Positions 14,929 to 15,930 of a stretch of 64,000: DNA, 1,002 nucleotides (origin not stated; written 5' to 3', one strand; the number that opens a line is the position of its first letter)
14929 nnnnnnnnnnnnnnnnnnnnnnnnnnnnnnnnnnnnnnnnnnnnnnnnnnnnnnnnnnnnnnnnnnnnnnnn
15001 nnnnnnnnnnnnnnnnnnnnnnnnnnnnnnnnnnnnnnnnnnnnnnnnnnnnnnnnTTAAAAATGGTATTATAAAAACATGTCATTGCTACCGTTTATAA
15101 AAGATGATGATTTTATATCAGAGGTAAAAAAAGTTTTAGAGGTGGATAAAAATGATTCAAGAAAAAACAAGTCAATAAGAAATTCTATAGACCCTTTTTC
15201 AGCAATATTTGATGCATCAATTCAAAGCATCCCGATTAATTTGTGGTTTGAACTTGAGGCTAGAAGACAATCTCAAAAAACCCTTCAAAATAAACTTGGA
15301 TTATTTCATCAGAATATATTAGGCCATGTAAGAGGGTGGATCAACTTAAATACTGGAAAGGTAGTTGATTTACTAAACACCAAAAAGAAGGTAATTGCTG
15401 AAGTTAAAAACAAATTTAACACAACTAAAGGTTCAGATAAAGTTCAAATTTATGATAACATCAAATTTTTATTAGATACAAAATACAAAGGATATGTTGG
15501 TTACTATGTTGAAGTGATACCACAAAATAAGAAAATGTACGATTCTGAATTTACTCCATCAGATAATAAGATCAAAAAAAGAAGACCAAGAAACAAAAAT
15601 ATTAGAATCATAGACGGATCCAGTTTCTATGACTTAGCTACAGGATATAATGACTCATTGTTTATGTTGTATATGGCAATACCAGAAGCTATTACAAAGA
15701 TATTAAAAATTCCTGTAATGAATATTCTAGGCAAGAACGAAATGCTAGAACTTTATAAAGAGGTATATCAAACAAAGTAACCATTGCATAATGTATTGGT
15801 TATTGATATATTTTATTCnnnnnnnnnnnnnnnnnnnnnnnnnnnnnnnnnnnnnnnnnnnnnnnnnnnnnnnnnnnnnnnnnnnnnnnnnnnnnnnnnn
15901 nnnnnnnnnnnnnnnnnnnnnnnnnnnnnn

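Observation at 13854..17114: Type II RM-like module with a stand-alone Cas4-like Fe-S nuclease and no CRISPR array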

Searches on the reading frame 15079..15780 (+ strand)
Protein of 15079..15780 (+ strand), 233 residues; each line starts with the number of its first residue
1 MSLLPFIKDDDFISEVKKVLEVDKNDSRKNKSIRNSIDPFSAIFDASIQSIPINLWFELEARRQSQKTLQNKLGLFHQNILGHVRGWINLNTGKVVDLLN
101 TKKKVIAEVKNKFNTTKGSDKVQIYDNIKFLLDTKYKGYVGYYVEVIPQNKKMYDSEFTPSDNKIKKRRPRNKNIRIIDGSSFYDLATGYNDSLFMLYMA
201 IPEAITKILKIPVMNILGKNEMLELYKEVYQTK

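Call 3: search_protein_families(library=pfam, proteins=[window:15079-15780:+], max_evalue=0.1)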
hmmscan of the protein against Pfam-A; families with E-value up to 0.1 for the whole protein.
window:15079-15780:+ (233 aa): 1 family
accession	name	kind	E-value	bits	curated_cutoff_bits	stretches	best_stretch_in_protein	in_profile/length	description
PF09553.16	RE_Eco47II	-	2.1e-50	171.6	25.9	1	4-209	1-201/202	Eco47II restriction endonuclease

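Call 4: search_protein_families(library=ncbifam, proteins=[window:15079-15780:+], max_evalue=0.1)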
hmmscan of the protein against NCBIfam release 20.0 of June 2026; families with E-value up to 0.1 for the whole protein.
window:15079-15780:+ (233 aa): 0 families

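Call 5: search_protein_families(library=padloc, proteins=[window:15079-15780:+], max_evalue=0.1)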
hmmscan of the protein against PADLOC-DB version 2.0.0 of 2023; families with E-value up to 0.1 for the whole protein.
window:15079-15780:+ (233 aa): 1 family
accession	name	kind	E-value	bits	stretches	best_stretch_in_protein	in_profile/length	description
PDLC03470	REase_II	-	4.1e-52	175.4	1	1-231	3-240/266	Type II restriction enzyme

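Call 26: find_homologous_proteins(query=window:15079-15777:+)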
Query window:15079-15777:+ (233 aa): 569 proteins with E <= 0.001 among 781 candidates; the best 120 are listed.
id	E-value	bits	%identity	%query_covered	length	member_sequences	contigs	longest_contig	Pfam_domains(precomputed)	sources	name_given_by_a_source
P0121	2.4e-137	474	93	100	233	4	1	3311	PF09553.17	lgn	-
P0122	2.4e-111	389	74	99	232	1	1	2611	PF09553.17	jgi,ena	-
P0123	2.3e-82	294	59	99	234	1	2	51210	PF09553.17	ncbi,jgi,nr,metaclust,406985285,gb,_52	ncbi:MAG: type II restriction enzyme (Eco47II, Sau96I) [uncultured bacterium]|nr:MAG: type II restri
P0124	1.1e-72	262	56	98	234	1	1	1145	PF09553.17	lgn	-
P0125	2.9e-72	261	52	99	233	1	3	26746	PF09553.17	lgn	-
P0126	2.2e-71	258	56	93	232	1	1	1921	PF09553.17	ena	-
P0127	2.3e-71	258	52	99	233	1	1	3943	PF09553.17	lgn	-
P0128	2.2e-69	251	55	98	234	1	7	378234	PF09553.17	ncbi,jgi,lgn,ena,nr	ncbi:MAG TPA: Eco47II family restriction endonuclease [Candidatus Moranbacteria bacterium]|nr:Eco47I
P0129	5.1e-69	250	52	98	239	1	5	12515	PF09553.17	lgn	-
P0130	5.3e-68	247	55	98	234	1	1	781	PF09553.17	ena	-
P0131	6.1e-68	247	54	98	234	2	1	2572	PF09553.17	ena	-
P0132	1.1e-67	246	54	97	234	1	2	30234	PF09553.17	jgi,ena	-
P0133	1.1e-67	246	52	98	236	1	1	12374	PF09553.17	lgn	-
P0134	4.0e-67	244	54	89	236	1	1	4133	PF09553.17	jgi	jgi:hypothetical protein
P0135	1.1e-66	243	51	99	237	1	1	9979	PF09553.17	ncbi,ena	-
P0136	1.4e-66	242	52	99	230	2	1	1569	PF09553.17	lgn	-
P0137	1.7e-66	242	54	90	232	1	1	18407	PF09553.17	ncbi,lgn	-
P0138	1.8e-66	242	58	84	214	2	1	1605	PF09553.17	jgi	jgi:hypothetical protein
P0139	2.5e-66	241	51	98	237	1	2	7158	PF09553.17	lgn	-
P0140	6.4e-66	240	55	89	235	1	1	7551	PF09553.17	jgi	jgi:hypothetical protein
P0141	1.1e-65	239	52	98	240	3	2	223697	PF09553.17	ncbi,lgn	-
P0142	1.2e-65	239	53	98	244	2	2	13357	PF09553.17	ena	-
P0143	1.8e-65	239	51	98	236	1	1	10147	PF09553.17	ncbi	-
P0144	2.7e-65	238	51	98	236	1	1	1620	PF09553.17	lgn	-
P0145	3.1e-65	238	48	99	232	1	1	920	PF09553.17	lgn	-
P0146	3.5e-65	238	57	85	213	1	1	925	PF09553.17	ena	-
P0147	5.0e-65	237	55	89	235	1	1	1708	PF09553.17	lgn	-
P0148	5.1e-65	237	49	97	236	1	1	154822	PF09553.17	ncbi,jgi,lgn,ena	ncbi:MAG: Eco47II family restriction endonuclease [Candidatus Margulisiibacteriota bacterium]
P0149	6.3e-65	237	54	99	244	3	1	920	PF09553.17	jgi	-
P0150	9.1e-65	236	50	99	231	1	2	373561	PF09553.17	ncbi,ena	-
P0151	1.1e-64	236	49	98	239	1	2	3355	PF09553.17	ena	-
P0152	1.3e-64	236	52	97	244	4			PF09553.17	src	-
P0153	2.5e-64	235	49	98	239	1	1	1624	PF09553.17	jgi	jgi:hypothetical protein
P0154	2.8e-64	235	51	97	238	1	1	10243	PF09553.17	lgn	-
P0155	2.9e-64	235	52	97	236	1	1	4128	PF09553.17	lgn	-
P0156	4.4e-64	234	50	99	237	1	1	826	PF09553.17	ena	-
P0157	4.6e-64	234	50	98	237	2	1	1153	PF09553.17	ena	-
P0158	5.3e-64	234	51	98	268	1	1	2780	PF09553.17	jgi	jgi:hypothetical protein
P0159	7.8e-64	233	50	98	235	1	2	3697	PF09553.17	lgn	-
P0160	8.7e-64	233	51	98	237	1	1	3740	PF09553.17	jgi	-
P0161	9.5e-64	233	50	98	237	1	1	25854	PF09553.17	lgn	-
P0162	9.5e-64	233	50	98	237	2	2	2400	PF09553.17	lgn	-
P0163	1.1e-63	233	55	89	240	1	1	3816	PF09553.17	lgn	-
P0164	1.1e-63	233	49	98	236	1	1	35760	PF09553.17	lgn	-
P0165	1.2e-63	233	50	97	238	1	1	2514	PF09553.17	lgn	-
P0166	1.4e-63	233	52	98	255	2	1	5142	PF09553.17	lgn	-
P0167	1.5e-63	232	50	99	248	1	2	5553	PF09553.17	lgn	-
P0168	2.0e-63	232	50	98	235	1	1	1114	PF09553.17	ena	-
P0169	2.3e-63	232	50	98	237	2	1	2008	PF09553.17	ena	-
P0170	2.6e-63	232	50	98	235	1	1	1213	PF09553.17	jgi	-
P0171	2.8e-63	232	54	89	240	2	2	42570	PF09553.17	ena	-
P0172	2.9e-63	231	50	98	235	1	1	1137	PF09553.17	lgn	-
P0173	3.5e-63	231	51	97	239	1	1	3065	PF09553.17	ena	-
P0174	4.6e-63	231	50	99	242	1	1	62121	PF09553.17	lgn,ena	-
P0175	4.7e-63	231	50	98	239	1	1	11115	PF09553.17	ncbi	-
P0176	5.0e-63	231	50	98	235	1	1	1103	PF09553.17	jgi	jgi:hypothetical protein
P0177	5.2e-63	231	50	98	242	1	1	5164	PF09553.17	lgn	-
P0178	5.5e-63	231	49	98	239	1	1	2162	PF09553.17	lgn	-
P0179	7.9e-63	230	49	98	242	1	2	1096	PF09553.17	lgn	-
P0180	8.5e-63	230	53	84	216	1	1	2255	PF09553.17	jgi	jgi:hypothetical protein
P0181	9.1e-63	230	52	98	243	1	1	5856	PF09553.17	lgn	-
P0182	9.1e-63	230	51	98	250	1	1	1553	PF09553.17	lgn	-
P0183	9.5e-63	230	50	98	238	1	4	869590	PF09553.17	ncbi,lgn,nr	ncbi:MAG: Eco47II family restriction endonuclease [Patescibacteria group bacterium]|nr:MAG: Eco47II 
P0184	1.8e-62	229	54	89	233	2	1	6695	PF09553.17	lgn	-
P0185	2.0e-62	229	54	89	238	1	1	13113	PF09553.17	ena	-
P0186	2.0e-62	229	50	100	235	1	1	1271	PF09553.17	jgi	-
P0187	2.0e-62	229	54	90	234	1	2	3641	PF09553.17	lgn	-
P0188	2.4e-62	228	51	89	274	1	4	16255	PF09553.17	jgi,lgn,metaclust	metaclust:\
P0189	3.4e-62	228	46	98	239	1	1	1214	PF09553.17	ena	-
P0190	3.5e-62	228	52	89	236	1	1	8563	PF09553.17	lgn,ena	-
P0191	3.6e-62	228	49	98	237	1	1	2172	PF09553.17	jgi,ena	-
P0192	4.2e-62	228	50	98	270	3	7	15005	PF09553.17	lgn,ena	-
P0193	5.2e-62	227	50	98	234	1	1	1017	PF09553.17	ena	-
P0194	5.4e-62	227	50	89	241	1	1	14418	PF09553.17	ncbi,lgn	-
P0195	5.6e-62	227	55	89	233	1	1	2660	PF09553.17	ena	-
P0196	6.2e-62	227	49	98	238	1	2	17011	PF09553.17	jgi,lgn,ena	-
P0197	6.5e-62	227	50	100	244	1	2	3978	PF09553.17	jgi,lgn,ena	-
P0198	6.9e-62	227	48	98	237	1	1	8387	PF09553.17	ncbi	-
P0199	7.3e-62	227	54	89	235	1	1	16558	PF09553.17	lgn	-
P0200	8.3e-62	227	54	89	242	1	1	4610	PF09553.17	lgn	-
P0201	9.0e-62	227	50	98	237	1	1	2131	PF09553.17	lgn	-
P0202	9.5e-62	227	54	89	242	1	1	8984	PF09553.17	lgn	-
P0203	1.2e-61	226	50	98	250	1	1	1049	PF09553.17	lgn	-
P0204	1.6e-61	226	54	87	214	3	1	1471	PF09553.17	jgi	jgi:hypothetical protein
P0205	2.6e-61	225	49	99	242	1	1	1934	PF09553.17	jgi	-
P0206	2.7e-61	225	49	97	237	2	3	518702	PF09553.17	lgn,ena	-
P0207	3.3e-61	225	51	90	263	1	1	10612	PF09553.17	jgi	jgi:hypothetical protein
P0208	3.6e-61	225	49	97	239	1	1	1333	PF09553.17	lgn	-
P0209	5.4e-61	224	49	100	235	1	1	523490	PF09553.17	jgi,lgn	jgi:hypothetical protein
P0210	6.6e-61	224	50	98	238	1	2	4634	PF09553.17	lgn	-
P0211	6.6e-61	224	49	99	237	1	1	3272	PF09553.17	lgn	-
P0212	6.9e-61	224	51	90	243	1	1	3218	PF09553.17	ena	-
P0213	7.0e-61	224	48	98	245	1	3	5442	PF09553.17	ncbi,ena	-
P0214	8.0e-61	223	51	100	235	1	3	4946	PF09553.17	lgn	-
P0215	9.4e-61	223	52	89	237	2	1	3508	PF09553.17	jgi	jgi:hypothetical protein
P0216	1.5e-60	223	51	88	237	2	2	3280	PF09553.17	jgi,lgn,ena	-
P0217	1.7e-60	222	48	98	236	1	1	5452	PF09553.17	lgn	-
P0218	1.7e-60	222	52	97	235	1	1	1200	PF09553.17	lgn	-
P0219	1.9e-60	222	51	90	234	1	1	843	PF09553.17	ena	-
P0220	1.9e-60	222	55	89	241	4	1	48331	PF09553.17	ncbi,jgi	-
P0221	2.0e-60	222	50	90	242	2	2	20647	PF09553.17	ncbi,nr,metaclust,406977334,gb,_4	ncbi:MAG: type II restriction enzyme (Eco47II, Sau96I) [uncultured bacterium]|nr:MAG: type II restri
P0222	2.7e-60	222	47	99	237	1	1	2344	PF09553.17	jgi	jgi:Eco47II restriction endonuclease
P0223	2.9e-60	222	49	100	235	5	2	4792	PF09553.17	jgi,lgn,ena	-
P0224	2.9e-60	222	53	88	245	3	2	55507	PF09553.17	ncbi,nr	ncbi:Eco47II family restriction endonuclease [Candidatus Parcubacteria bacterium]|nr:Eco47II family 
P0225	3.5e-60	221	47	98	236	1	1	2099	PF09553.17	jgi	jgi:hypothetical protein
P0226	3.7e-60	221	50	99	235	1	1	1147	PF09553.17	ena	-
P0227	4.8e-60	221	50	100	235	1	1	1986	PF09553.17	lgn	-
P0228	4.9e-60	221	53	89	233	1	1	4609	PF09553.17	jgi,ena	-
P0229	6.2e-60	221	49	92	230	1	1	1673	PF09553.17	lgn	-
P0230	6.4e-60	221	52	100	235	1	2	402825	PF09553.17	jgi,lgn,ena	jgi:hypothetical protein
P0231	6.8e-60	220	51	100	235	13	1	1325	PF09553.17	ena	-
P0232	7.1e-60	220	49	98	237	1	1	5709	PF09553.17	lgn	-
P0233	8.7e-60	220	49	98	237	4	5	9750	PF09553.17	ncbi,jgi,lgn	jgi:hypothetical protein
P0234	9.3e-60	220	50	98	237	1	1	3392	PF09553.17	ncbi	ncbi:MAG TPA: Eco47II family restriction endonuclease [Patescibacteria group bacterium]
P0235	9.5e-60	220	50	89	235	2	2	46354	PF09553.17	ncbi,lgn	-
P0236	1.2e-59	220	51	97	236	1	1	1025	PF09553.17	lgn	-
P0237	1.4e-59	219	52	90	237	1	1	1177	PF09553.17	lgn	-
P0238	1.6e-59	219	49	100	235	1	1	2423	PF09553.17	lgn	-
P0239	2.3e-59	219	46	95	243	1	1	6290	PF09553.17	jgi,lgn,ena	-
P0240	2.3e-59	219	48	97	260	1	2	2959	PF09553.17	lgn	-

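Call 27: find_encoding_contigs(protein=P0121, flank=4000, max_places=3)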
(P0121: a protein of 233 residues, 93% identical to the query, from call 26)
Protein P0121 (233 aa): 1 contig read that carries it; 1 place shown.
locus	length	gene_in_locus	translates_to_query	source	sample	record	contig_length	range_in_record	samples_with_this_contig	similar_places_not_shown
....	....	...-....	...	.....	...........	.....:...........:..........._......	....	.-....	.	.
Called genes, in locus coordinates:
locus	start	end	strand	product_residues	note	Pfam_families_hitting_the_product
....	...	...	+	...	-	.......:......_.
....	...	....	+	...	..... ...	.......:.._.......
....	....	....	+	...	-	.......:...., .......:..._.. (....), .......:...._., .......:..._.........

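Call 28: find_encoding_contigs(protein=P0122, flank=4000, max_places=3)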
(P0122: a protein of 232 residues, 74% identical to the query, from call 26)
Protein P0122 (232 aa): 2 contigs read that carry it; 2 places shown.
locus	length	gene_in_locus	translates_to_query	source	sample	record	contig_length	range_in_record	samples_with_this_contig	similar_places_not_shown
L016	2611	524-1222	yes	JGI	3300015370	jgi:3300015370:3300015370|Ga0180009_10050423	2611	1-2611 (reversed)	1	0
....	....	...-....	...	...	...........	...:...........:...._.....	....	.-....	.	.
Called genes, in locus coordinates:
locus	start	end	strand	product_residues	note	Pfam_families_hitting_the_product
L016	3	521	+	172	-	?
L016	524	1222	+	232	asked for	PF09553:RE_Eco47II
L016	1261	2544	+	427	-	PF00376:MerR, PF12728:HTH_17 (weak), PF13411:MerR_1, PF00145:DNA_methylase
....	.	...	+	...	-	?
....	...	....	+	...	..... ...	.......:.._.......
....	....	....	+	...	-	?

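Call 49: search_protein_families(library=phrogs, proteins=[window:15079-15777:+], max_evalue=0.01)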
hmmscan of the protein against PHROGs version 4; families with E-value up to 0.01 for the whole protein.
window:15079-15777:+ (233 aa): 1 family
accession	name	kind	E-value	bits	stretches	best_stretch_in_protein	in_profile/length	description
phrog_32815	-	unknown function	0.0041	18.3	0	123-166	16-59/62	-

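Call 63: find_related_loci(query=A4, collection=metagenome_contigs, flank=4000)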
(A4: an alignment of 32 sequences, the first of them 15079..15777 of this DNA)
Query A4 (233 aa) in metagenome_contigs; peptide patterns used: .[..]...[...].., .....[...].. (x = any residue, [..] = any of these).
600 stretches matched a pattern (row limit reached: there are more); 342 encode a relative of the query (tblastn E <= 1e-3); the best 80 are kept; 80 distinct loci.
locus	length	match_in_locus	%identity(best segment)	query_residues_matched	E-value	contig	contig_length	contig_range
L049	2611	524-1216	74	1-231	1e-114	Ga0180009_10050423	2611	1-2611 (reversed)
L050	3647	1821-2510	53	3-230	8e-75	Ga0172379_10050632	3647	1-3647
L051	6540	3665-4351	54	3-230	1e-73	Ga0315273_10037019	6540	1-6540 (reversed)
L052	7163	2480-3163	54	4-230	4e-73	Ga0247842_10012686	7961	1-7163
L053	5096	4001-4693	50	1-230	1e-72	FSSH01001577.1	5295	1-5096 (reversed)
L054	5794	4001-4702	51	1-230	3e-72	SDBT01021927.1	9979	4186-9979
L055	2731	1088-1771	50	4-230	3e-72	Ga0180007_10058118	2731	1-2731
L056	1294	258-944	52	2-230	2e-76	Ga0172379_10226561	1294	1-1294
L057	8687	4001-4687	49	1-230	1e-70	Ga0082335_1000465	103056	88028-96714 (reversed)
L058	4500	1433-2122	50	3-230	2e-70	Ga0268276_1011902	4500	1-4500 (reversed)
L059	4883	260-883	54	3-208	2e-70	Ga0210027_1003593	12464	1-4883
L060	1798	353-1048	50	3-232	9e-73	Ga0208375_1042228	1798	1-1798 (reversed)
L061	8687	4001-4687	49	4-230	7e-70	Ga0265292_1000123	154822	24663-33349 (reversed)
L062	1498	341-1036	49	3-232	6e-72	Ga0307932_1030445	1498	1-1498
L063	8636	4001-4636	51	3-211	5e-68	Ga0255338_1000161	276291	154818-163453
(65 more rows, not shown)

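Call 85: search_dna_similar(query=window:15079-15777:+, collection=plasmids, mode=protein, max_rows=12)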
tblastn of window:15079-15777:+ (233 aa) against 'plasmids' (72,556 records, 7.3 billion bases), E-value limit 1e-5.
Records with a match: 4; places in all: 4; records where one place covers at least 80% of the query: 1.
Best place of each record, by identity: <60% 4.
By first word of the organism name: Vibrio 2; Psychrobacter 1; Mycoplasmopsis 1.
By predicted mobility (MOB-suite, as given by PLSDB): non-mobilizable 3; mobilizable 1.
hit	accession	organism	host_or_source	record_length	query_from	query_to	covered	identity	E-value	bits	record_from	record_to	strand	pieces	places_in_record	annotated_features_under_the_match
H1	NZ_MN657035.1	Psychrobacter sp.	-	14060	34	210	76%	50.8%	2e-39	151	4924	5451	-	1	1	Eco47II family restriction endonuclease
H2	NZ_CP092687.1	Vibrio campbellii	Hippocampus kuda,Pure isolate,aquarium ...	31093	34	209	76%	46.0%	6e-33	132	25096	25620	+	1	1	Eco47II family restriction endonuclease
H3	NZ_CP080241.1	Vibrio sp. ED002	whole organism,kelp frond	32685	34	209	76%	46.0%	6e-33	132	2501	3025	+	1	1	Eco47II family restriction endonuclease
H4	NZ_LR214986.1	Mycoplasmopsis cynos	Dog,lung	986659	4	209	88%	33.8%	4e-7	57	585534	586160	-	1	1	Eco47II family restriction endonuclease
